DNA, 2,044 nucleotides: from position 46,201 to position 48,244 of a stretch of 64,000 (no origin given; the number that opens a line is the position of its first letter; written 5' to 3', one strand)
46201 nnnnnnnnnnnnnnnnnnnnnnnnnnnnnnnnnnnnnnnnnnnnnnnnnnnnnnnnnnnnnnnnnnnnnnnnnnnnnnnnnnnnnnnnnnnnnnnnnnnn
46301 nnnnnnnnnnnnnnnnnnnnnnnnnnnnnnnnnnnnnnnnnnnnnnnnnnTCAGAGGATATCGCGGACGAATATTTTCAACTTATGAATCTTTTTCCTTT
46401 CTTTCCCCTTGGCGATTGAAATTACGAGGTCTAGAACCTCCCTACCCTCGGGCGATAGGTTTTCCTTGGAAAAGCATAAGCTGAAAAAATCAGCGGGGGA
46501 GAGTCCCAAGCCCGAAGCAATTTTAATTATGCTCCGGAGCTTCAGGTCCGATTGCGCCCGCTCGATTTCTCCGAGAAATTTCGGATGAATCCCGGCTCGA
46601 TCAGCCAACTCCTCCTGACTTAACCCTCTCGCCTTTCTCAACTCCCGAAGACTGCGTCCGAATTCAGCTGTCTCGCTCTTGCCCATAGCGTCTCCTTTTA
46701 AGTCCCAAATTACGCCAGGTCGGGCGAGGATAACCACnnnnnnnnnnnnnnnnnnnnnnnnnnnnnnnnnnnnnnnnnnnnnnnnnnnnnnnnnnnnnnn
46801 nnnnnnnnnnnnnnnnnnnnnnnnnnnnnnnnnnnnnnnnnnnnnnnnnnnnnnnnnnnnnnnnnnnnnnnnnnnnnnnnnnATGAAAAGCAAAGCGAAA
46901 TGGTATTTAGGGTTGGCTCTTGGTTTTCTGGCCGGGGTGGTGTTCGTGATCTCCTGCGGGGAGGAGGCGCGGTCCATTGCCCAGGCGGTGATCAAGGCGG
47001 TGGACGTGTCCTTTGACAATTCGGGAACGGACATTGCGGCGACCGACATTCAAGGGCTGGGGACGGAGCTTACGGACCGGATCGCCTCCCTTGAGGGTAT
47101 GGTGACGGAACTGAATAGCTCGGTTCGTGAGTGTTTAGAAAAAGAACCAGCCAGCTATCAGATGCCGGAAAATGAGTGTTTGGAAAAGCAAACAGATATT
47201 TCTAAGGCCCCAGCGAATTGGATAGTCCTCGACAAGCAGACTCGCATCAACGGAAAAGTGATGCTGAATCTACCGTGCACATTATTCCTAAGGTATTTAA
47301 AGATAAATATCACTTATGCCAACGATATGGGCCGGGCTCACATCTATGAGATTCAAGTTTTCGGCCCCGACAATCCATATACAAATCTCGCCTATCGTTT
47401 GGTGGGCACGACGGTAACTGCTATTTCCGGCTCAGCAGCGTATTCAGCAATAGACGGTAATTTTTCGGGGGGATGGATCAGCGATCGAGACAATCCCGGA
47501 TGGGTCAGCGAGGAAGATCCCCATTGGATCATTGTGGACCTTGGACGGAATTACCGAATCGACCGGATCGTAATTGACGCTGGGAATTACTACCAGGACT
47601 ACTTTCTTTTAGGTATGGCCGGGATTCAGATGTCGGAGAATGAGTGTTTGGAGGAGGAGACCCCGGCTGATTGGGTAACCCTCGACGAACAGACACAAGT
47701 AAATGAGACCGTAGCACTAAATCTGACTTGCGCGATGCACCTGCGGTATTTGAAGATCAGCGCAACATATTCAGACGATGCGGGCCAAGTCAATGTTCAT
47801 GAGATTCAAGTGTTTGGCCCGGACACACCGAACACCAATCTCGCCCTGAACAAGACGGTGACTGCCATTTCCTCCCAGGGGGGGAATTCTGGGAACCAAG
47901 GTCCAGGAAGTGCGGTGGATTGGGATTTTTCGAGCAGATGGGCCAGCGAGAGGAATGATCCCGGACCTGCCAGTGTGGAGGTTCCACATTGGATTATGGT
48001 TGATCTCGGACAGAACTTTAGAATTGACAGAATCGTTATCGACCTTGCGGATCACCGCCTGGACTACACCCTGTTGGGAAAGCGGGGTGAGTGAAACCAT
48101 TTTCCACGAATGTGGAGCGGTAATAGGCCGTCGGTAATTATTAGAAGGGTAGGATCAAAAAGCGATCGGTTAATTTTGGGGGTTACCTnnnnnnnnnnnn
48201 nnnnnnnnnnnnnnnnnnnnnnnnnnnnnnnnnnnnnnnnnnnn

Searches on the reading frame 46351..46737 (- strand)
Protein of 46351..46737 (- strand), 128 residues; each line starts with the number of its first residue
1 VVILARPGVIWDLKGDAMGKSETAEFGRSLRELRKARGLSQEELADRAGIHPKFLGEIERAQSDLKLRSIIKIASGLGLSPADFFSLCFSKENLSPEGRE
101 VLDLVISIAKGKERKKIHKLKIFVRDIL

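Call 3: search_protein_families(library=pfam, proteins=[window:46351-46737:-], max_evalue=0.01)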
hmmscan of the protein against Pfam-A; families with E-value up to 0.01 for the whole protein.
window:46351-46737:- (128 aa): 5 families
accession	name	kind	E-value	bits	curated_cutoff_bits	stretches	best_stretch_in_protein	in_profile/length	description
PF01381.28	HTH_3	-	1e-14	54.7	23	1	30-84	1-55/55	Helix-turn-helix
PF13560.12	HTH_31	-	6.6e-12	46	27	1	25-83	1-60/64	Helix-turn-helix domain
PF12844.13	HTH_19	-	2.5e-08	34.1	30.2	1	27-85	1-59/64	Helix-turn-helix domain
PF13443.12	HTH_26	-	3.1e-06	27.8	22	1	30-86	2-59/63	Cro/C1-type HTH DNA-binding domain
PF13413.12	HTH_25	-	1.5e-05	25.1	24.6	1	30-64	2-36/62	Helix-turn-helix domain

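Call 4: search_protein_families(library=padloc, proteins=[window:46351-46737:-], max_evalue=0.01)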
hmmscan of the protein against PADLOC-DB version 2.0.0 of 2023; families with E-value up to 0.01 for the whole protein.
window:46351-46737:- (128 aa): 19 families
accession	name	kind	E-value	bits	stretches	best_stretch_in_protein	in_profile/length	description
PDLC03665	Control_protein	-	1.1e-13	49.3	1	25-84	8-68/77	control protein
PDLC03664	Control_protein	-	1.8e-13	48.7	1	24-85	12-73/74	control protein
PDLC02926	HTH_VI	-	7.4e-11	40.2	1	26-93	2-69/92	-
PDLC04142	capH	-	7.2e-09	34.6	1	23-84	4-65/103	capH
PDLC03671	Control_protein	-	2.1e-06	25.8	1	29-80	18-69/84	control protein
PDLC03953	RmrA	-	1.2e-05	22.7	1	24-87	4-66/373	-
PDLC03666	Control_protein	-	1.3e-05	23.5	1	25-87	6-68/77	control protein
PDLC03668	Control_protein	-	1.4e-05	23.5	1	31-88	14-71/79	control protein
PDLC04775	PDC-M69A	-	1.7e-05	23.3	1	24-127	6-104/113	-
PDLC03949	RmrA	-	6.2e-05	20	1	34-86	11-62/363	-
PDLC03954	RmrA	-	0.0001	19.3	1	27-85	12-69/380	-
PDLC03955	RmrA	-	0.00016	19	1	30-92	25-86/371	-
PDLC03946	RmrA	-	0.00019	18.3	1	30-87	7-63/357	-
PDLC03947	RmrA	-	0.00024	18.1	1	25-92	11-77/383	-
PDLC03952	RmrA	-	0.0024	14.8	1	29-86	26-82/395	-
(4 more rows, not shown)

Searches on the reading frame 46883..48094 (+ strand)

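Call 3: search_protein_families(library=pfam, proteins=[window:46883-48094:+], max_evalue=0.01)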
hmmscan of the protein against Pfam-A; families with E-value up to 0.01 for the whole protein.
window:46883-48094:+ (403 aa): 4 families
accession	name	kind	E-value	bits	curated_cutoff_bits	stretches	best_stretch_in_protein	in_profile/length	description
PF22633.2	F5_F8_type_C_2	-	1.6e-17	64.3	27.8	2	189-292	2-91/91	NedA-like, galactose-binding domain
PF00754.31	F5_F8_type_C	-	2.3e-17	63.7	28.2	2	183-299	11-118/127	F5/8 type C domain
PF03561.21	Allantoicase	-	1.1e-05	25.7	27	1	191-275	32-115/155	Allantoicase repeat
PF16391.11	DUF5000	-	0.00037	21.2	25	0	365-389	19-42/141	Domain of unknown function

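Call 4: search_protein_families(library=padloc, proteins=[window:46883-48094:+], max_evalue=0.01)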
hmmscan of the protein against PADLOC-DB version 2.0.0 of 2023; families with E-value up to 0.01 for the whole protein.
window:46883-48094:+ (403 aa): 0 families

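Call 6: search_protein_families(library=ncbifam, proteins=[window:46883-48094:+], max_evalue=0.01)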
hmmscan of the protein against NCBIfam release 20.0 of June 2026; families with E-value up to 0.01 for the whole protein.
window:46883-48094:+ (403 aa): 1 family
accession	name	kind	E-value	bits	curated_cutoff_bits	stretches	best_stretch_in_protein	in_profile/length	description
TIGR02961.1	allantoicase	equivalog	0.0011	17.9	277.9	0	191-318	44-166/324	allantoicase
